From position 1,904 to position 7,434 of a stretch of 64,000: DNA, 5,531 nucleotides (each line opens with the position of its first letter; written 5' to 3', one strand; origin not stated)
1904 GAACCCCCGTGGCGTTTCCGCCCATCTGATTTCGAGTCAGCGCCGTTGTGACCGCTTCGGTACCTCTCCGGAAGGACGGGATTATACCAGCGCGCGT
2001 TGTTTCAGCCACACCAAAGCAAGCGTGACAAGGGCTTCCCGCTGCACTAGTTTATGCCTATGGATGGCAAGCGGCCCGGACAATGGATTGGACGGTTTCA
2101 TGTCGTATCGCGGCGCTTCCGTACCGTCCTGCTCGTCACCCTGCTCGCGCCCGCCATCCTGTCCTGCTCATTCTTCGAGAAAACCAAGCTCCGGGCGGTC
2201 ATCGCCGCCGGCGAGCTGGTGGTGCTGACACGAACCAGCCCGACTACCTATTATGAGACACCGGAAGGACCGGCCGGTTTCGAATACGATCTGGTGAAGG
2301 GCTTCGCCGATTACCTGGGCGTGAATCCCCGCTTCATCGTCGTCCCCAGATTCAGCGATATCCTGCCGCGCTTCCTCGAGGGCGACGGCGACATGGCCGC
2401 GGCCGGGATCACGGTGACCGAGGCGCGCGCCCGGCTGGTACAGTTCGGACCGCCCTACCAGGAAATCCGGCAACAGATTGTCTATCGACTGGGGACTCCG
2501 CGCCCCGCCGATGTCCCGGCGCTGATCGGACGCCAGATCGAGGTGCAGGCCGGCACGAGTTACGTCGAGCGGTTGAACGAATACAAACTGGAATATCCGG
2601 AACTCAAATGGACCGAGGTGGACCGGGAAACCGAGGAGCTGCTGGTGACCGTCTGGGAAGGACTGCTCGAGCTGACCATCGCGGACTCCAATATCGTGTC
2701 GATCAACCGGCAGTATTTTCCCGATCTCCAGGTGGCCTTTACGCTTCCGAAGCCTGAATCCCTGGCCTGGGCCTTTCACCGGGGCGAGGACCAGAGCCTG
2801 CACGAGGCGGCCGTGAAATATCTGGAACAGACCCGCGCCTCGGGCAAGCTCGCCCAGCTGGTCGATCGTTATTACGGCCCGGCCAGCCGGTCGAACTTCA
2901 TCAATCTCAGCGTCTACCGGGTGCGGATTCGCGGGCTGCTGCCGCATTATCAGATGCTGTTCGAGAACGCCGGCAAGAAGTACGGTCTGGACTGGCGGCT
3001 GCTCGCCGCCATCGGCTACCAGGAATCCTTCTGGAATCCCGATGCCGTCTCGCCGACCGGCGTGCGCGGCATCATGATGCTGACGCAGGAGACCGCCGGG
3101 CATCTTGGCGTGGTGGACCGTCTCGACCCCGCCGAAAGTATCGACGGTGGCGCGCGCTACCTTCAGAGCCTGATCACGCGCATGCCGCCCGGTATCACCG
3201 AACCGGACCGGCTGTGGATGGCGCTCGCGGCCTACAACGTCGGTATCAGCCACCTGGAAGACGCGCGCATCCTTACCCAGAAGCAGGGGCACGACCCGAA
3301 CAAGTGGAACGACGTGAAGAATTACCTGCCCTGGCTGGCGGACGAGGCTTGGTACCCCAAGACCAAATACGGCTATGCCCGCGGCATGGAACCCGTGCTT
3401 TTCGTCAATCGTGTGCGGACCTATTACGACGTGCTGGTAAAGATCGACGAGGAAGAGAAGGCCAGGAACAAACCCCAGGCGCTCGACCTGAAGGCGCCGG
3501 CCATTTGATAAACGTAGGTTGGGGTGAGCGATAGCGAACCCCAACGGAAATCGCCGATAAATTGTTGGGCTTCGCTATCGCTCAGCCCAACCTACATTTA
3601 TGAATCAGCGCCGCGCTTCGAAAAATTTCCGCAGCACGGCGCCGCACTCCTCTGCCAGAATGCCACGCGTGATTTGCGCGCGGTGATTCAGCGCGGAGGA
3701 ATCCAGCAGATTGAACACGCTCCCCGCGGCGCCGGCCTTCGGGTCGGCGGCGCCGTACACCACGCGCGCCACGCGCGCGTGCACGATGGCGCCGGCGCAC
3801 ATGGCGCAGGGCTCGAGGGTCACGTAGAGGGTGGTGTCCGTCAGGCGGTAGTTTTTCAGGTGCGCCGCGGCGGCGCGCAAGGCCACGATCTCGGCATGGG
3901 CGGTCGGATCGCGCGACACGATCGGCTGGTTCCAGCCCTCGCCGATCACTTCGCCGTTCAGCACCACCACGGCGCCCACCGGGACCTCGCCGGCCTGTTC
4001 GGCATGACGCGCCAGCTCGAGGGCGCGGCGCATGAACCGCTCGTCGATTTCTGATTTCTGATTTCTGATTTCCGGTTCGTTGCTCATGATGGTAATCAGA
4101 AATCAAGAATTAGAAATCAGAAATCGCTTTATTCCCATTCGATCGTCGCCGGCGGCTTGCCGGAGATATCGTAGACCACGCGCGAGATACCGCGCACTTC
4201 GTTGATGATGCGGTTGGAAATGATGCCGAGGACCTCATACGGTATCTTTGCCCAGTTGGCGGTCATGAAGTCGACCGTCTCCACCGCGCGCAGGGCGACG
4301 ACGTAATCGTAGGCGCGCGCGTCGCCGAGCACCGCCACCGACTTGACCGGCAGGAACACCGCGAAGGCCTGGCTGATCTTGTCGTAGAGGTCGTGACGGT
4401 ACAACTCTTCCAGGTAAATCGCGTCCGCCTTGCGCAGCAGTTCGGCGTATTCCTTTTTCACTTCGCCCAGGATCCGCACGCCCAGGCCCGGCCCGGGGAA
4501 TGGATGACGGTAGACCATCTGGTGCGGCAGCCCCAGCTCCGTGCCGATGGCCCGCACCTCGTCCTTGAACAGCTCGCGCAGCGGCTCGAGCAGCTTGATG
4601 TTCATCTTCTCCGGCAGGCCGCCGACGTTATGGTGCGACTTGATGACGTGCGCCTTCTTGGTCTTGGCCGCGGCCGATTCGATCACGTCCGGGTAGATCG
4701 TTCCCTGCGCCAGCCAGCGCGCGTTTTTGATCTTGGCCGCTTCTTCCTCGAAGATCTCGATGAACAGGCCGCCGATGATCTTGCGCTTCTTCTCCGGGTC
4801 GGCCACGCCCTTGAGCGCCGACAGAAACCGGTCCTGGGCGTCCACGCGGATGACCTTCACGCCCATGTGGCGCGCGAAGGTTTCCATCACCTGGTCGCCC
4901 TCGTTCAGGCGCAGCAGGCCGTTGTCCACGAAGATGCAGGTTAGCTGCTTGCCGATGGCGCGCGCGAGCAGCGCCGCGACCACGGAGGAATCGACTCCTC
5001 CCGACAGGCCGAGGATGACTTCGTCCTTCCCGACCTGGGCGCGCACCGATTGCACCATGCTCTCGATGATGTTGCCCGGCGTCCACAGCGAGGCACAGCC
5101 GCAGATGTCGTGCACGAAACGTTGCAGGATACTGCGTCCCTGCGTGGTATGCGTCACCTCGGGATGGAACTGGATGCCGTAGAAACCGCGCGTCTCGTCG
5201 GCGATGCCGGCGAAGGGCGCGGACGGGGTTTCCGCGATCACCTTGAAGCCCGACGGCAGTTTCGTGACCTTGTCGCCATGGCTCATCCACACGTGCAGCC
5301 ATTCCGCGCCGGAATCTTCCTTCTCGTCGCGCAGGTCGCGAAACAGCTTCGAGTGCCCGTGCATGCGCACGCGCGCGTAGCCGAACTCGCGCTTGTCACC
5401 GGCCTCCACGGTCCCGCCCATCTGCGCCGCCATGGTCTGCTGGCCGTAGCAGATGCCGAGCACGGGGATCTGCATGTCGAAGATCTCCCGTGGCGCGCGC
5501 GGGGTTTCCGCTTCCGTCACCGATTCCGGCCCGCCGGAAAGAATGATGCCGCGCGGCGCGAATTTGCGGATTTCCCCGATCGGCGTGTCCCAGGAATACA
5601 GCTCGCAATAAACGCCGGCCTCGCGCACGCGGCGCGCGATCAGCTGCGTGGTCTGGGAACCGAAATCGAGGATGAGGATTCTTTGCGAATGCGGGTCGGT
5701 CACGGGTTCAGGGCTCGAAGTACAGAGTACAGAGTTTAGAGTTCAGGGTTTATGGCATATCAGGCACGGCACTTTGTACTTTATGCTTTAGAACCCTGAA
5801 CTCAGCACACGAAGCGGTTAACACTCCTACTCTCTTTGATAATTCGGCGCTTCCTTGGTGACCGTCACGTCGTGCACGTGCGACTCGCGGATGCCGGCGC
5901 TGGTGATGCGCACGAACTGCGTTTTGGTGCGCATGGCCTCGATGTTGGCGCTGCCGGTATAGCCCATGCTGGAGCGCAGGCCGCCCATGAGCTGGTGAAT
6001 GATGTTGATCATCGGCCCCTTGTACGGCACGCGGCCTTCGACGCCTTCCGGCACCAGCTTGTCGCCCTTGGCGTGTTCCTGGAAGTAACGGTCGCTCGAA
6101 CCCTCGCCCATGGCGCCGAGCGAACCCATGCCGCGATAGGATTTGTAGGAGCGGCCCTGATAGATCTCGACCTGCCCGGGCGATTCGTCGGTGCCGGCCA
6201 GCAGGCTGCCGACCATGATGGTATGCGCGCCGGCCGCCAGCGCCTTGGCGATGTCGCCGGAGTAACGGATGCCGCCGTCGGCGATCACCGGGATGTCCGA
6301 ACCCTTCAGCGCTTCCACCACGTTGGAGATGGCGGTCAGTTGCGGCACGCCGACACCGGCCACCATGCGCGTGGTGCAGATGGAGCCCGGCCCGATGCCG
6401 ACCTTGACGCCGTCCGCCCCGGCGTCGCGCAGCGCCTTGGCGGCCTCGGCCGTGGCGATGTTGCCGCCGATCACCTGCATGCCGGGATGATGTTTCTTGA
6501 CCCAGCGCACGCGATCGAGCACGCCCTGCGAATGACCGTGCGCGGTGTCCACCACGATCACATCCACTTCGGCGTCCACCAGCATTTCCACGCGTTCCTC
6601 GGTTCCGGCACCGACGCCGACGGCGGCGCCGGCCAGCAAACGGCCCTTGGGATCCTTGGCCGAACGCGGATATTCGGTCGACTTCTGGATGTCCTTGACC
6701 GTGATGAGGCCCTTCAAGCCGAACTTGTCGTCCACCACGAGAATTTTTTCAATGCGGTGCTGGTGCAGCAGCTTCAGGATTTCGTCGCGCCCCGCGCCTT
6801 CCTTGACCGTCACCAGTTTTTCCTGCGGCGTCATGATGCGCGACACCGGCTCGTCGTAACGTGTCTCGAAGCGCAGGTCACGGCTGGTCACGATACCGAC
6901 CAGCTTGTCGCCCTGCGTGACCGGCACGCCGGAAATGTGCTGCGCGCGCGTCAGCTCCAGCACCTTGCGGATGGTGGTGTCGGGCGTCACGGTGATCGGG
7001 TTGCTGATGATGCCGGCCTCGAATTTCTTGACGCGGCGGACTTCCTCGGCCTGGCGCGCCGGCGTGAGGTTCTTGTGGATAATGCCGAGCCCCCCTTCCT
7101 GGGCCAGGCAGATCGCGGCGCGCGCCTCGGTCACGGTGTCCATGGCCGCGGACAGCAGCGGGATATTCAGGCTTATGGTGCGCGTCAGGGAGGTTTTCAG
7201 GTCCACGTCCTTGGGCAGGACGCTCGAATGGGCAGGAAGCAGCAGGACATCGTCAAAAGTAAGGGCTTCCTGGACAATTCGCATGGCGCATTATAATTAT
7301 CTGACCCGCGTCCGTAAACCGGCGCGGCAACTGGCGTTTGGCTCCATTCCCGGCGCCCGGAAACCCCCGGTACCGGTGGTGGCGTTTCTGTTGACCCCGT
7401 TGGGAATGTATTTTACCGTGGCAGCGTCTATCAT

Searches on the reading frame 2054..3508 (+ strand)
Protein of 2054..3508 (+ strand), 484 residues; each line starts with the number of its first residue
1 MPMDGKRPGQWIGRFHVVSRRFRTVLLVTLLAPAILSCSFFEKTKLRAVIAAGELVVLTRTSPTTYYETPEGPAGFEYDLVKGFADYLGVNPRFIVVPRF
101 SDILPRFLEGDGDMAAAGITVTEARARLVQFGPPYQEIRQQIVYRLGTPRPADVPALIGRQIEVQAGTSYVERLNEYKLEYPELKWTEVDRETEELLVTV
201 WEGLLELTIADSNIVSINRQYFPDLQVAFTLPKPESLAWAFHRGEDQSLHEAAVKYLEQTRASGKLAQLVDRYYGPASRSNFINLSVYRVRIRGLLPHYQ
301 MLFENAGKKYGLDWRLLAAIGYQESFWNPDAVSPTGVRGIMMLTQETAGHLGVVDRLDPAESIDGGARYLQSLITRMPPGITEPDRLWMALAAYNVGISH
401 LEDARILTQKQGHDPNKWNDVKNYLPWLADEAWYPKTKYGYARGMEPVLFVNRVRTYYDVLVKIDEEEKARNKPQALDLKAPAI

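Call 55: search_protein_families(library=ncbifam, proteins=[window:2054-3508:+], max_evalue=1e-10)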
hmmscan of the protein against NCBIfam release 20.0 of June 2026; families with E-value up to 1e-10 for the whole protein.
window:2054-3508:+ (484 aa): 1 family
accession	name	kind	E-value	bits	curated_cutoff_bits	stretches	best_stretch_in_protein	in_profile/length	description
NF008112.0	PRK10859.1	equivalog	3.3e-165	550.2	354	1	25-473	13-462/483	membrane-bound lytic murein transglycosylase MltF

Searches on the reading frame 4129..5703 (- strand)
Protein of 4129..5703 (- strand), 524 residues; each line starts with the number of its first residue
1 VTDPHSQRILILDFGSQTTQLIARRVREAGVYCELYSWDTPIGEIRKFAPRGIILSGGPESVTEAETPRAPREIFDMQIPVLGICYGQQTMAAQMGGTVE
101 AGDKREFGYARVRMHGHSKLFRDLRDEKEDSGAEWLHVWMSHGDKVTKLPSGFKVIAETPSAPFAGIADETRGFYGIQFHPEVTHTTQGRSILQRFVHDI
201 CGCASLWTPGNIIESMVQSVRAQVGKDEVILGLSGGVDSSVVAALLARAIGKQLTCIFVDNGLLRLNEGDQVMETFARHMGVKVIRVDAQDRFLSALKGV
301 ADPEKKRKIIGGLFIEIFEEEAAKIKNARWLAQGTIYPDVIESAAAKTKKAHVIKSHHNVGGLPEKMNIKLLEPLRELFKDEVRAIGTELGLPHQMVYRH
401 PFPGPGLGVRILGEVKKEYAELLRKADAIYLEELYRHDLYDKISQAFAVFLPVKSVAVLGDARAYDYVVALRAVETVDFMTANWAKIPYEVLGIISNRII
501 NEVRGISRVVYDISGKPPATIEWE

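Call 55: search_protein_families(library=ncbifam, proteins=[window:4129-5703:-], max_evalue=1e-10)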
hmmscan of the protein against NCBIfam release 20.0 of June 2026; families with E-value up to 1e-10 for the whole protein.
window:4129-5703:- (524 aa): 20 families
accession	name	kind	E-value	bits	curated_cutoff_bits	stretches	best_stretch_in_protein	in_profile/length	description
NF000848.1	PRK00074.1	equivalog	1.7e-248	825.3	400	1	9-524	1-512/512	glutamine-hydrolyzing GMP synthase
TIGR00884.1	guaA_Cterm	equivalog_domain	4.8e-148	492.5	338.75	1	211-524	1-310/310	glutamine-hydrolyzing GMP synthase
TIGR00888.1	guaA_Nterm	equivalog_domain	3.2e-76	254.9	172.15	1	9-203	1-187/188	glutamine-hydrolyzing GMP synthase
NF001975.0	PRK00758.1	equivalog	5.3e-43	146.8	198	1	8-198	3-180/185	GMP synthase subunit A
NF011201.0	PRK14607.1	equivalog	1.3e-17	63.7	670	1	40-199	35-188/534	bifunctional anthranilate synthase component II/anthranilate phosphoribosyltransferase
NF010081.0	PRK13566.1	equivalog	3.6e-17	61.9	645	1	5-191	527-708/729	anthranilate synthase component I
NF005799.0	PRK07649.1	equivalog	2.2e-15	56.7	327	1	41-198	35-186/195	aminodeoxychorismate/anthranilate synthase component II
NF006562.0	PRK09065.1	equivalog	1.1e-14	54.6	205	1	72-189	84-196/242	glutamine amidotransferase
NF005946.0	PRK08007.1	equivalog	1.3e-13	50.9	332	1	42-198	36-186/187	aminodeoxychorismate synthase component 2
TIGR01368.1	CPSaseIIsmall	equivalog_domain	1.3e-13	50.7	307.35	1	6-186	175-344/361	glutamine-hydrolyzing carbamoyl-phosphate synthase small subunit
NF005849.0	PRK07765.1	equivalog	1.6e-13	50.4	308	1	51-217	48-208/219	aminodeoxychorismate/anthranilate synthase component II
TIGR00566.1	trpG_papA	subfamily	4.7e-13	49.3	121.05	1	42-198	36-191/192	glutamine amidotransferase of anthranilate synthase or aminodeoxychorismate synthase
NF010587.0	PRK13980.1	equivalog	7.1e-13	48.4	255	0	212-257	17-62/267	NAD+ synthase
NF009475.0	PRK12838.1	equivalog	1e-12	47.7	221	1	6-99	169-261/359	carbamoyl phosphate synthase small subunit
NF006462.0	PRK08857.1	equivalog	1.3e-12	47.7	345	1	41-198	35-191/193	aminodeoxychorismate/anthranilate synthase component II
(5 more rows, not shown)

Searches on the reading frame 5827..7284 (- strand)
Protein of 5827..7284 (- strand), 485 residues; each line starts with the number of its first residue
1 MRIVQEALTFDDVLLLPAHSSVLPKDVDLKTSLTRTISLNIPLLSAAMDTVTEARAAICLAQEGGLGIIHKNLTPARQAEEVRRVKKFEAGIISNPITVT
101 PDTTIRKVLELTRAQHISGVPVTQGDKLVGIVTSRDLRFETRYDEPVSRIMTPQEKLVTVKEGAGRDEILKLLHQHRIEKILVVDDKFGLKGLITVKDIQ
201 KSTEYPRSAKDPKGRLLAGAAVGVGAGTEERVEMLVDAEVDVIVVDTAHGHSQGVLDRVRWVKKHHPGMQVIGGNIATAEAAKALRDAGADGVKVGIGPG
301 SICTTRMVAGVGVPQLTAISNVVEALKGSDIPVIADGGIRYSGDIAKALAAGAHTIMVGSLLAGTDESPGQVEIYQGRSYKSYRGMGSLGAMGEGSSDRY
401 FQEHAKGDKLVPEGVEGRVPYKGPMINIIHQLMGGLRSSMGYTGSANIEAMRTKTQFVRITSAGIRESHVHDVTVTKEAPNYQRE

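Call 55: search_protein_families(library=ncbifam, proteins=[window:5827-7284:-], max_evalue=1e-10)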
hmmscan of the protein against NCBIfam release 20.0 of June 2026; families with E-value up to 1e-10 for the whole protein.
window:5827-7284:- (485 aa): 11 families
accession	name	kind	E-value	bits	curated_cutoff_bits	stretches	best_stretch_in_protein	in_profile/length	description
TIGR01302.1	IMP_dehydrog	equivalog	4.6e-194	645.4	481.5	1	7-452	1-449/450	IMP dehydrogenase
NF005311.0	PRK06843.1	equivalog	1.3e-130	436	779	2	190-473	116-400/404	inosine 5-monophosphate dehydrogenase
NF005869.0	PRK07807.1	equivalog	3.9e-94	316.4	549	1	6-468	11-472/479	GuaB1 family IMP dehydrogenase-related protein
NF005493.0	PRK07107.1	equivalog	8.5e-93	311.6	585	1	6-479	8-497/502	IMP dehydrogenase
NF052358.1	GMPRedGuaB1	equivalog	1e-90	305.2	675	1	5-468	10-472/479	GMP reductase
TIGR01303.1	IMP_DH_rel_1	equivalog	4e-81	273.3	562.75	1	7-467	11-469/475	GuaB1 family IMP dehydrogenase-related protein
NF003470.0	PRK05096.1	equivalog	6e-56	190.1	397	1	223-462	104-338/347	GMP reductase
NF003966.0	PRK05458.1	equivalog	4.2e-55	187.3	344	1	215-460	86-317/327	GMP reductase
TIGR01305.1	GMP_reduct_1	equivalog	1.1e-51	175.9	492.15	1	231-462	111-337/343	GMP reductase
TIGR01306.1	GMP_reduct_2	equivalog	6.3e-49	167.2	465.65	1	215-454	82-308/321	GMP reductase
TIGR01304.1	IMP_DH_rel_2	equivalog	3.3e-29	102.3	342.1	1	228-372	141-296/365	GuaB3 family IMP dehydrogenase-related protein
